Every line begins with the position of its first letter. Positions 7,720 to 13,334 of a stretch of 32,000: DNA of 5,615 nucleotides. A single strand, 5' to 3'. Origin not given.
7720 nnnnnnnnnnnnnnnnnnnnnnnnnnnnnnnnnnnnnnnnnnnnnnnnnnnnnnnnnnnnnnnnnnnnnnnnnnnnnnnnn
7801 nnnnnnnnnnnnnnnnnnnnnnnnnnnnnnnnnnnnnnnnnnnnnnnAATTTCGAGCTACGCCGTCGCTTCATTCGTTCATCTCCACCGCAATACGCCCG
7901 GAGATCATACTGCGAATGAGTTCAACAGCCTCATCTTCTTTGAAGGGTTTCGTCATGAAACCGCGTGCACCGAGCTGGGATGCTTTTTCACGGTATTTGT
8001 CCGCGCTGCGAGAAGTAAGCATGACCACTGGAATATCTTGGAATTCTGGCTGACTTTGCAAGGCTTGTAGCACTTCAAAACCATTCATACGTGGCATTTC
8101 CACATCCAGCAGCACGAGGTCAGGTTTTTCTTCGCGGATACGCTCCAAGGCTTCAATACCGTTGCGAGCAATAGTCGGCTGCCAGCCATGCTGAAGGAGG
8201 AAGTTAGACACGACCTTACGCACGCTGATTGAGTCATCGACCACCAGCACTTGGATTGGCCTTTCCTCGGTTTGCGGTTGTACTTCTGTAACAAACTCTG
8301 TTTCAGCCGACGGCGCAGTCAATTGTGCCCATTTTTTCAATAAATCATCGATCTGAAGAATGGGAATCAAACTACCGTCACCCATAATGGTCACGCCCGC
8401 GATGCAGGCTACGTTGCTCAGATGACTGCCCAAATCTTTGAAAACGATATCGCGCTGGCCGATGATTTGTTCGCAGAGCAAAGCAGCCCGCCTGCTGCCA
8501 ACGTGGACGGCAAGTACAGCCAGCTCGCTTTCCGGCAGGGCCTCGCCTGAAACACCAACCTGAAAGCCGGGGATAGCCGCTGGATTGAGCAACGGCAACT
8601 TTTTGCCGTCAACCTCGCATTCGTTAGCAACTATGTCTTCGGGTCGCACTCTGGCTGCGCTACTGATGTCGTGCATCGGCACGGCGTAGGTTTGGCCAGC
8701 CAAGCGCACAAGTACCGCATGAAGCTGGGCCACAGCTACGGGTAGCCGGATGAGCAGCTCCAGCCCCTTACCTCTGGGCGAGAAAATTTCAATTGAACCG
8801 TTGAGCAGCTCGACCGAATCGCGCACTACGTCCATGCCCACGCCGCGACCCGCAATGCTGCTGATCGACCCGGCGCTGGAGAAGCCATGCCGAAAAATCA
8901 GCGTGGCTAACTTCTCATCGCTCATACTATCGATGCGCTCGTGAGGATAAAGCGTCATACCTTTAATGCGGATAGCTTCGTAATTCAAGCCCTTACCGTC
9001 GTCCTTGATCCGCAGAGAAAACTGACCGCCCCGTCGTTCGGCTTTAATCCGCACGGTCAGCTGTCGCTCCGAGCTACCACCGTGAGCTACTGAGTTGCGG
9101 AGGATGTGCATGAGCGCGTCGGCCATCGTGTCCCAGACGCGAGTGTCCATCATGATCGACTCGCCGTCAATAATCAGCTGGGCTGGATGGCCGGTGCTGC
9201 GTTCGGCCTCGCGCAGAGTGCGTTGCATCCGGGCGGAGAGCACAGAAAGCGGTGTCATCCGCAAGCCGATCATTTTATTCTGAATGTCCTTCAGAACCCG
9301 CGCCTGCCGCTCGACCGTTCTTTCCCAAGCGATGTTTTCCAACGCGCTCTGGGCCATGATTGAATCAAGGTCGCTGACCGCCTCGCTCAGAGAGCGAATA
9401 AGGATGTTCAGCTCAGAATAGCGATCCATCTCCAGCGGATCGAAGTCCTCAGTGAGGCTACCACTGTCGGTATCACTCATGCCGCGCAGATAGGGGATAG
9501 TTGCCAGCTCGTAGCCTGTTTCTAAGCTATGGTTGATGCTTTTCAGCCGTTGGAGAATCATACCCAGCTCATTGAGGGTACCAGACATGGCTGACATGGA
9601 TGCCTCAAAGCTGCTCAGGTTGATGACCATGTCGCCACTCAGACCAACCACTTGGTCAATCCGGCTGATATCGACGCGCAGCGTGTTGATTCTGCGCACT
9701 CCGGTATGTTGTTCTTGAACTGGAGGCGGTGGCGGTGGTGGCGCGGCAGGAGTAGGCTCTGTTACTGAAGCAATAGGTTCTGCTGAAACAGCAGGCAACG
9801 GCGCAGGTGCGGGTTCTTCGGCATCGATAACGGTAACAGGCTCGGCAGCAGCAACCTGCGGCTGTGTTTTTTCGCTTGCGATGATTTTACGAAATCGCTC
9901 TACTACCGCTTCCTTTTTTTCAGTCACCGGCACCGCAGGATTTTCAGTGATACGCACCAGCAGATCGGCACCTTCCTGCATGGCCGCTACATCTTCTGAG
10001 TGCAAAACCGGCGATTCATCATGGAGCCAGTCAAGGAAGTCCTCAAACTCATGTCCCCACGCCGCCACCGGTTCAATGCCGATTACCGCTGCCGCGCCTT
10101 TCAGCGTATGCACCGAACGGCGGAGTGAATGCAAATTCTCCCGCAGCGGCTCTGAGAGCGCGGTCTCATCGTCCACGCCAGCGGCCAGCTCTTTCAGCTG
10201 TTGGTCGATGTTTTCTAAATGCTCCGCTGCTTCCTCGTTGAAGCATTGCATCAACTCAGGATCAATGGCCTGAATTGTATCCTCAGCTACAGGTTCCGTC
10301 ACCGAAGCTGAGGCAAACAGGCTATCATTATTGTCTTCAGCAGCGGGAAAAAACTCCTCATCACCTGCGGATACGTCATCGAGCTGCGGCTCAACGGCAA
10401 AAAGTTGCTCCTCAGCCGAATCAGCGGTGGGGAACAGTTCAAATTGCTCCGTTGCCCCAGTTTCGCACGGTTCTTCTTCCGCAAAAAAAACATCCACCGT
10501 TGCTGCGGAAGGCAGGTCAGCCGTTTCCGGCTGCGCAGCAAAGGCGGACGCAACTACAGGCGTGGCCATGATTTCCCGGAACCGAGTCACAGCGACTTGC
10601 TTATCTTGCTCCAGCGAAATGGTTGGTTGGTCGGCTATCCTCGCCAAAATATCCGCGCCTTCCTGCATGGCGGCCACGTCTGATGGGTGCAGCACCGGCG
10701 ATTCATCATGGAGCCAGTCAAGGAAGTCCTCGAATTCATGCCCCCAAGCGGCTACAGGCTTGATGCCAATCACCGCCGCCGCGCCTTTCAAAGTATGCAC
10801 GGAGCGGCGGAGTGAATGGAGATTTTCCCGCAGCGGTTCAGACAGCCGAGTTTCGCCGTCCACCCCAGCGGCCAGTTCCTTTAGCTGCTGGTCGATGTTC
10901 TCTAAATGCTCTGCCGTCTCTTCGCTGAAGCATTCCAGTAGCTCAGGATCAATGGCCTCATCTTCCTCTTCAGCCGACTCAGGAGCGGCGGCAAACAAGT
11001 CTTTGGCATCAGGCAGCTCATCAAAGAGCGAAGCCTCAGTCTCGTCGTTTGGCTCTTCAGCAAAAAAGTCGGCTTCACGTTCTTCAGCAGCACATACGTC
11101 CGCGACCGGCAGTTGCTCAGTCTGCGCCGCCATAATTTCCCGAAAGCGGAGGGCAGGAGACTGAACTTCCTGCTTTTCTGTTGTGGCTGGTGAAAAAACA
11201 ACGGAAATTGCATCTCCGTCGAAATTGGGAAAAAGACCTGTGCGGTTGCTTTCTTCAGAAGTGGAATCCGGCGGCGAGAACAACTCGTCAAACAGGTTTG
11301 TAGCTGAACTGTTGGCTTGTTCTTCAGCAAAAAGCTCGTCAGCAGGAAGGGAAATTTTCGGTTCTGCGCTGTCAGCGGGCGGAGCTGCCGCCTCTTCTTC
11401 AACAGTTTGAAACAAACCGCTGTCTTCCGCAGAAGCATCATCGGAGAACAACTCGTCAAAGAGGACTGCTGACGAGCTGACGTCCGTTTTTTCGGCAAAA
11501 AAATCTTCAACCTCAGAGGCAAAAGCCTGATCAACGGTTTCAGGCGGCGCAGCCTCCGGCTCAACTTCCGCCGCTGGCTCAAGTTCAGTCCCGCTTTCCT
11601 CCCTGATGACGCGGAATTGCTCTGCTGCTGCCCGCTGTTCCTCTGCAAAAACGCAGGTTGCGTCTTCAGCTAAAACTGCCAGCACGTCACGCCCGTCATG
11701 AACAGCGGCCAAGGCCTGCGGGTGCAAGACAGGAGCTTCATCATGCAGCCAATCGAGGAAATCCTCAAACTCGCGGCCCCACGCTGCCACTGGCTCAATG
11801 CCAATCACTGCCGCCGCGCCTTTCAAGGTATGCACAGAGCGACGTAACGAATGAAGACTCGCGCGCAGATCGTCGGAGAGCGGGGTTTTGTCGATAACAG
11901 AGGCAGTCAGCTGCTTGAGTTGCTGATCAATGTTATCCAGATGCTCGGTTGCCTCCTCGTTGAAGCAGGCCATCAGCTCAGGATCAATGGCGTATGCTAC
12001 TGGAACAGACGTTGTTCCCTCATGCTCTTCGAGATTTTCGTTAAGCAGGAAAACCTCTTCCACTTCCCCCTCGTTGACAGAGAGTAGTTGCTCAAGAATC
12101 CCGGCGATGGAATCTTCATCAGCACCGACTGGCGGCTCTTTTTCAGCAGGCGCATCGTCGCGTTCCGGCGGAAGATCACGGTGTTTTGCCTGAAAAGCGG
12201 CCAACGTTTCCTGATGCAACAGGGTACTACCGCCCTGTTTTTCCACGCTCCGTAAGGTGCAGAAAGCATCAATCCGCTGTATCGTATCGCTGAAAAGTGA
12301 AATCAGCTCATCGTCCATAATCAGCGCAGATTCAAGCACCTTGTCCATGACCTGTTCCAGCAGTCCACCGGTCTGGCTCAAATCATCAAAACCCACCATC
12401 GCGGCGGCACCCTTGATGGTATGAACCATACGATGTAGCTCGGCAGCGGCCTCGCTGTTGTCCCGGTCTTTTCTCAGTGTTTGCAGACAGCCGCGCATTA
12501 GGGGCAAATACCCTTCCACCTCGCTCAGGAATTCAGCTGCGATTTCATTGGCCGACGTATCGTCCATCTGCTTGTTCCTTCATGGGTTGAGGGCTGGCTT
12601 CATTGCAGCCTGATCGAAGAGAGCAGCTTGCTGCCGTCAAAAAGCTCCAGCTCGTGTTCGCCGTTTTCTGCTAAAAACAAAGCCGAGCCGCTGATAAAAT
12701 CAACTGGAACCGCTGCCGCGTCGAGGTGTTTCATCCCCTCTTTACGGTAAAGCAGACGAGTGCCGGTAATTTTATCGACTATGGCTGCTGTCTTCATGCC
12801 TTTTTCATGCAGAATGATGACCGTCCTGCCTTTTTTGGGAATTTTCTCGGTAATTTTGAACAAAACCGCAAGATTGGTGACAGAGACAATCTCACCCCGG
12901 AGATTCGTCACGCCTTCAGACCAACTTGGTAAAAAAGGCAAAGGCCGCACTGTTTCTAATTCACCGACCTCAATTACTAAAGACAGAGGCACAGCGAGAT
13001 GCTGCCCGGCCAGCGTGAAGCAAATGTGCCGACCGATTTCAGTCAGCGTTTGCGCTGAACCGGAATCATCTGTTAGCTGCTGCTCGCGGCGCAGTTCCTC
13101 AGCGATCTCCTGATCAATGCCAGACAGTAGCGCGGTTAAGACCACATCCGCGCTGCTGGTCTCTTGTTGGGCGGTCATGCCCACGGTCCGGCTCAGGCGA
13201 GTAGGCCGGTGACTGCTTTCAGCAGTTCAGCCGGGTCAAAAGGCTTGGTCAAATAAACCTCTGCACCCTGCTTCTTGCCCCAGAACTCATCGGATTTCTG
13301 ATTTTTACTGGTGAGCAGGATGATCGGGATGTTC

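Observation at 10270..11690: Acidic disordered linkers carrying a recurrent hydrophobic-Phe-acidic motif, shared with the neighbouring CheW-like protein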

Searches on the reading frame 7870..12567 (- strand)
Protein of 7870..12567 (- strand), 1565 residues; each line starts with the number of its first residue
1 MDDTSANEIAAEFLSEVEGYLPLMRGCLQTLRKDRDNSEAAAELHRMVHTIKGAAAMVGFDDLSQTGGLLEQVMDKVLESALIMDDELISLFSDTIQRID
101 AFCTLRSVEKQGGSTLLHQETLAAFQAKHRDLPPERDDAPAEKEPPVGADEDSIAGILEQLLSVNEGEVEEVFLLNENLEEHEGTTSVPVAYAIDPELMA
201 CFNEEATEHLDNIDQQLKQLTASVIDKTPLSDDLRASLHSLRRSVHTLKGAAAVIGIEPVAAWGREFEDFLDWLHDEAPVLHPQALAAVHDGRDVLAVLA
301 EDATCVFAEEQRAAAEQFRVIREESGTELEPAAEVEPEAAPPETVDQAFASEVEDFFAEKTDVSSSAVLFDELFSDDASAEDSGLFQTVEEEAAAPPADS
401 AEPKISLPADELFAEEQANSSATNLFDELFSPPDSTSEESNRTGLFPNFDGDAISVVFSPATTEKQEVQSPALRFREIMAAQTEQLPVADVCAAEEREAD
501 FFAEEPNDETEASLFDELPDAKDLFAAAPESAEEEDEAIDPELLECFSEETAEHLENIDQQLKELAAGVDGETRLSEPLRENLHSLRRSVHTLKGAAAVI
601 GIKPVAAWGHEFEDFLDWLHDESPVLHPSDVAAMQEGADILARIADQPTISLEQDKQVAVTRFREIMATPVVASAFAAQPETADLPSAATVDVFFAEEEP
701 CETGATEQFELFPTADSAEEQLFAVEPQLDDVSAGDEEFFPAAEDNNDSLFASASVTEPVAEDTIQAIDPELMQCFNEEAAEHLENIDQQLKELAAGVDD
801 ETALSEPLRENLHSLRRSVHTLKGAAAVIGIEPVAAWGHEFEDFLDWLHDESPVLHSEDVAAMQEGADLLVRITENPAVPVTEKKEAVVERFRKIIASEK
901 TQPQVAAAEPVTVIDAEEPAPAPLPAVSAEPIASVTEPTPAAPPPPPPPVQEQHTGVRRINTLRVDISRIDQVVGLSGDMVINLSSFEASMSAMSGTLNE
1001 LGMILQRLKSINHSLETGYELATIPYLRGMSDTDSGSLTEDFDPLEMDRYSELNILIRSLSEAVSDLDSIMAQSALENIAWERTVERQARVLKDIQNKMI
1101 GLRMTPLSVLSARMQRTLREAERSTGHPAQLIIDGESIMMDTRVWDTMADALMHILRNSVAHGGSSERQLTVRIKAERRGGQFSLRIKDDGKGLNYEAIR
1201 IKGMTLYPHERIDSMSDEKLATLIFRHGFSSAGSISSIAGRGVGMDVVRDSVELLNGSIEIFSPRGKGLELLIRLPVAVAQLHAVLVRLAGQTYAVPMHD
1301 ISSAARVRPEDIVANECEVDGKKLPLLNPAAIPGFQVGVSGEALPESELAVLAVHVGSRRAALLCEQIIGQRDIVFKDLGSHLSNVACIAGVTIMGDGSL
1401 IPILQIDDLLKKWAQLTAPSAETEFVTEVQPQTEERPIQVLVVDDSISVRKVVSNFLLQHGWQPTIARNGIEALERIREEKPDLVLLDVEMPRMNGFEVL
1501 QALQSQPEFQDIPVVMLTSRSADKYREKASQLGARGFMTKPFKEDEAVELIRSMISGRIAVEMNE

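Call 5: search_protein_families(library=pfam, proteins=[window:7870-12567:-], max_evalue=0.01)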
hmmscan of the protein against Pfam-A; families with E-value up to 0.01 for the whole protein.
window:7870-12567:- (1565 aa): 14 families
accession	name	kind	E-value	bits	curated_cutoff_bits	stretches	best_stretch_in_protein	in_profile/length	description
PF01627.28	Hpt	-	7.9e-48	161.1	24.6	4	542-636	1-76/84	Hpt domain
PF00072.30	Response_reg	-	1.6e-27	96.3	30.2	1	1440-1551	1-110/111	Response regulator receiver domain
PF01584.24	CheW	-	6.1e-14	52.3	23.5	1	1284-1411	2-135/138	CheW-like domain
PF02518.31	HATPase_c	-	1.8e-13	51.3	26.4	1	1150-1277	8-109/111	Histidine kinase-, DNA gyrase B-, and HSP90-like ATPase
PF14357.11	DUF4404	-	2e-06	28.8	27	0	213-246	1-34/83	Domain of unknown function (DUF4404)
PF02895.20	H-kinase_dim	-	8.3e-05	23.4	23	1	961-1015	2-61/68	Signal transducing histidine kinase, homodimeric domain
PF16809.10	NleF_casp_inhib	-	0.00028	21.4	24.1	0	548-594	6-55/145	NleF caspase inhibitor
PF16591.11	HBM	-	0.00033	20.6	29.8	0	779-827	167-216/254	Helical bimodular sensor domain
PF10845.14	DUF2576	-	0.0014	18.8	27.4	0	578-593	15-30/49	Protein of unknown function (DUF2576)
PF10241.14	KxDL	-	0.0015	19.2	27.2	0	782-826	34-78/86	Uncharacterized conserved protein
PF10046.14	BLOC1_2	-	0.0027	18.5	33.4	0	764-824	16-79/96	Biogenesis of lysosome-related organelles complex-1 subunit 2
PF13581.12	HATPase_c_2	-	0.0043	17.5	27.4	0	1154-1199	38-84/127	Histidine kinase-like ATPase domain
PF13589.12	HATPase_c_3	-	0.0075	16.7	25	0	1148-1207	3-57/137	Histidine kinase-, DNA gyrase B-, and HSP90-like ATPase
PF08654.15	DASH_Dad2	-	0.0078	17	26.9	0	959-1014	3-58/99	DASH complex subunit Dad2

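Call 70: search_protein_families(library=ncbifam, proteins=[window:7870-12567:-], max_evalue=0.001)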
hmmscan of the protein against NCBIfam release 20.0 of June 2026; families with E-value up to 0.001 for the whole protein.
window:7870-12567:- (1565 aa): 103 families (the best 25 are shown)
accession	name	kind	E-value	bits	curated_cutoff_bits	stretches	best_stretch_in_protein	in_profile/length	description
NF041336.1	CheA_Halo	equivalog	1.8e-84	284.7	950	4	1053-1407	304-664/666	chemotaxis protein CheA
NF007835.0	PRK10547.1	equivalog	8.1e-64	216.3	793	2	1052-1409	296-656/670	chemotaxis protein CheA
NF011874.0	PRK15347.1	equivalog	7.9e-26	90.4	852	1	1429-1543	682-798/921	two component system sensor kinase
NF007135.0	PRK09581.1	equivalog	5.8e-23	81.4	474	1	1439-1555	4-120/457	PleD family two-component system response regulator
TIGR02154.1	PhoB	equivalog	2.6e-22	79.3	296.2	1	1439-1555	4-120/226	phosphate regulon transcriptional regulator PhoB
NF045944.1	ResRegRpaBCyano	equivalog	3e-22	79.1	330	1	1441-1555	1-112/229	response regulator transcription factor RpaB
NF001965.0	PRK00742.1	subfamily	4.6e-20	72.1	293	1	1437-1551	3-119/357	chemotaxis-specific protein-glutamate methyltransferase CheB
NF008318.0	PRK11107.1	equivalog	5.9e-20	70.9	890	1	1415-1553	645-783/920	two-component sensor histidine kinase BarA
NF040689.1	MtrAB_MtrA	equivalog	8e-20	71.1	300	1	1440-1555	1-113/219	MtrAB system response regulator MtrA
TIGR02956.1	TMAO_torS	equivalog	1.4e-19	69.7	676.5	1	1426-1557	696-822/967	TMAO reductase system sensor histidine kinase/response regulator TorS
NF045717.1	DVU0259_DivK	exception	1.8e-18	66.8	160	1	1439-1555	4-116/117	DVU0259 family response regulator domain-containing protein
NF047465.1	hybrid_HK_LvrA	exception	2.2e-18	65.7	1200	1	1433-1560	463-589/819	hybrid histidine kinase/response regulator LvrA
NF008296.0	PRK11083.1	equivalog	3.5e-18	65.9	273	1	1438-1555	4-118/228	two-component system response regulator CreB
NF007546.0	PRK10161.1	equivalog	4e-18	65.8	471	1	1439-1555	4-120/229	phosphate response regulator transcription factor PhoB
NF040534.1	resp_reg_YycF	equivalog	7.4e-18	64.7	340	1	1439-1554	2-114/231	response regulator YycF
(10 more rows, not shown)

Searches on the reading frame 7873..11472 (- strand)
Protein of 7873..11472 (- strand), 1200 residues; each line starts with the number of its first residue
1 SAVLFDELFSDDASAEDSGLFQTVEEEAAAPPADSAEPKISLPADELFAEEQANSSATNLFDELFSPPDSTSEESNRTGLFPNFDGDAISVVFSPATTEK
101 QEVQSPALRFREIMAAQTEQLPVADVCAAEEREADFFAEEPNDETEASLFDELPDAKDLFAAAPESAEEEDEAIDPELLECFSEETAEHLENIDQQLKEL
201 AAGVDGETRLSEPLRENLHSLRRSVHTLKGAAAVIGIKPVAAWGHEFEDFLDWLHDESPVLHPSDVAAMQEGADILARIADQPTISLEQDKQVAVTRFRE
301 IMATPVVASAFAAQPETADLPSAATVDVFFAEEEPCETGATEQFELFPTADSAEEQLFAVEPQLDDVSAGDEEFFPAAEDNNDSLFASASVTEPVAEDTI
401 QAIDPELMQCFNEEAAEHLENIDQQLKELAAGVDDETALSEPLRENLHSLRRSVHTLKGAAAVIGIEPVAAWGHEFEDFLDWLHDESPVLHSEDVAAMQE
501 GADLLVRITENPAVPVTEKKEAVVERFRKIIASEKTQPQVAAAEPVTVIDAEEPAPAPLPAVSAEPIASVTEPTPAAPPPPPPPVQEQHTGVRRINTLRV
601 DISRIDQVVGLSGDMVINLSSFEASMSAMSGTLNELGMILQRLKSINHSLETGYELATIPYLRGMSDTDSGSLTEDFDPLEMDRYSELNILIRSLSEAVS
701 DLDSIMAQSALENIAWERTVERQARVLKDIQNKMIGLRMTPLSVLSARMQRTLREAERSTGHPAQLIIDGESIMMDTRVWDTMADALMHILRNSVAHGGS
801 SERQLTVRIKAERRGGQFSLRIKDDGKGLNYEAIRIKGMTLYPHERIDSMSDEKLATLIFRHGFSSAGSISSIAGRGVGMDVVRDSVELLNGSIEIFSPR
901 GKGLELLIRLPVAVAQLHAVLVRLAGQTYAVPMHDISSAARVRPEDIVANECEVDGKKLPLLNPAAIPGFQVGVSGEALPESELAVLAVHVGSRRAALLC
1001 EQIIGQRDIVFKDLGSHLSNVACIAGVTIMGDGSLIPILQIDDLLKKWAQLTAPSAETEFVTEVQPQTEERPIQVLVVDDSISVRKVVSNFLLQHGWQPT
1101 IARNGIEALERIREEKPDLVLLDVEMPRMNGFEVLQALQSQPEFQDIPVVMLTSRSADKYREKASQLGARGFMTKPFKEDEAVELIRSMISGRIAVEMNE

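Call 54: predict_structure(alignment_id=A1)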
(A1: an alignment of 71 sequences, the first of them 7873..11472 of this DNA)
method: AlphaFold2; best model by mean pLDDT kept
length: 1200 residues; sequences in the alignment: 71
mean_pLDDT: 74.1   pTM: 0.51
mean pLDDT of the five models: 74.1, 72.8, 72.8, 72.3, 71.0
residues with pLDDT >= 90: 550; 70-90: 245; 50-70: 67; < 50: 338
segments of 3 or more residues with pLDDT < 50: 1-30, 32-104, 116-170, 308-397, 538-597, 665-674, 1056-1069, 1198-1200
pLDDT, mean of each block of 10 residues (from residue 1): 39 35 31 36 33 35 40 33 35 31 49 50 27 30 38 41 40 85 97 98 96 97 98 96 98 97 98 98 95 98 71 35 36 36 35 35 34 38 33 44 86 93 93 90 96 97 95 97 95 94 94 89 94 68 39 36 37 36 34 43 81 90 91 94 93 66 49 56 84 94 95 94 91 84 91 90 92 87 92 89 93 83 92 91 90 89 74 58 91 89 91 79 93 91 82 88 86 65 87 88 91 79 88 91 89 58 42 93 95 95 97 96 94 96 93 86 91 91 91 57
secondary structure, 60 per line:
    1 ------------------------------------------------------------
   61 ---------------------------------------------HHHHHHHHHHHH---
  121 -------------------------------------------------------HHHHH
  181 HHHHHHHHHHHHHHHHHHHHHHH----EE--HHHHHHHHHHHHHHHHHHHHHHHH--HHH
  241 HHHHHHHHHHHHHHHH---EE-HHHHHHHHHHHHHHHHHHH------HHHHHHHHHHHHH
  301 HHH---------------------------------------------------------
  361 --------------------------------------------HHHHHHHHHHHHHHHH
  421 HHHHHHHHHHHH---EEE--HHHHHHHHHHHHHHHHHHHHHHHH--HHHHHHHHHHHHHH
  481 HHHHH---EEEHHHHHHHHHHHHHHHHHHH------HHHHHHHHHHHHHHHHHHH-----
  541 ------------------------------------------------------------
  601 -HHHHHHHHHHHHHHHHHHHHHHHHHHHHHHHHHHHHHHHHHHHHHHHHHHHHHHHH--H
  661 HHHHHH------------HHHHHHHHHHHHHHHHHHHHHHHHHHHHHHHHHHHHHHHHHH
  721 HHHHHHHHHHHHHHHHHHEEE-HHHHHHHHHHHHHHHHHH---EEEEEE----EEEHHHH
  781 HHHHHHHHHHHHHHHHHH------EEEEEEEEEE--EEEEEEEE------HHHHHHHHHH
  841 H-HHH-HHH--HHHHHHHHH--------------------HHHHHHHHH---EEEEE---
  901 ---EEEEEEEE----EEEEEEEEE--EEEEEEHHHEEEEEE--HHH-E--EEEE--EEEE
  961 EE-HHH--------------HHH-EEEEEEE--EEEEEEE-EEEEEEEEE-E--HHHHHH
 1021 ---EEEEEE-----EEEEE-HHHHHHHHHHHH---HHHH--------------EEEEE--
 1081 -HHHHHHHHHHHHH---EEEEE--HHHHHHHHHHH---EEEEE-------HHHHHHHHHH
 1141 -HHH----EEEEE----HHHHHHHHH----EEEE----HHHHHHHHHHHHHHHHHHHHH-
elements in order (helices of 4 or more, strands of 3 or more residues): H106-117 H176-203 H212-235 H238-256 H263-281 H288-303 H405-432 E436-438 H441-464 H467-485 E489-491 H492-510 H517-535 H602-657 H660-666 H679-738 E739-741 H743-760 E764-769 E774-776 H777-798 E805-814 E817-824 H831-841 H852-860 H881-889 E893-897 E904-911 E916-924 E927-932 E936-941 E951-954 E957-962 E985-991 E994-1000 E1002-1010 H1015-1020 E1024-1029 E1035-1039 H1041-1052 H1056-1059 E1074-1078 H1082-1094 E1098-1102 H1105-1115 E1119-1123 H1131-1140 E1149-1153 H1158-1166 E1171-1174 H1179-1199

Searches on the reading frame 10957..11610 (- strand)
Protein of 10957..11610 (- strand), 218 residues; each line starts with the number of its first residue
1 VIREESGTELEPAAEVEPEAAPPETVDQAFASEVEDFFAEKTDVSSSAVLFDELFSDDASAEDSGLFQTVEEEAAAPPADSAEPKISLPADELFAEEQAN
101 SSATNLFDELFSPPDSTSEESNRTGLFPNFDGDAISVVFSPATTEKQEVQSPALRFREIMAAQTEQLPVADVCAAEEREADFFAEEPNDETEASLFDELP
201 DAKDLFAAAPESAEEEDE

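Call 64: find_homologous_proteins(query=window:10957-11610:-, max_evalue=0.001)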
Query window:10957-11610:-: 5850 candidates shared short words with the query, none scored E <= 0.001.

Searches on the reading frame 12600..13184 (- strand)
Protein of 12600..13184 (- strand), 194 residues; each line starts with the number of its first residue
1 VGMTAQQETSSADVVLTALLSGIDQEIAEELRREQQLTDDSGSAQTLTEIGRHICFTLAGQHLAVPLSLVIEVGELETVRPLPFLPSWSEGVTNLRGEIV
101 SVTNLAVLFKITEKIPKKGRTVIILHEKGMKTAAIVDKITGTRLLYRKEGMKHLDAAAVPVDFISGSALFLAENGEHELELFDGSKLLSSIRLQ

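Call 5: search_protein_families(library=pfam, proteins=[window:12600-13184:-], max_evalue=0.01)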
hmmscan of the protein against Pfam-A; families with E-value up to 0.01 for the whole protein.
window:12600-13184:- (194 aa): 1 family
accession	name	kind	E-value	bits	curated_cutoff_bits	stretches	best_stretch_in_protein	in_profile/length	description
PF01584.24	CheW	-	3.2e-19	69.4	23.5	1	54-190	3-136/138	CheW-like domain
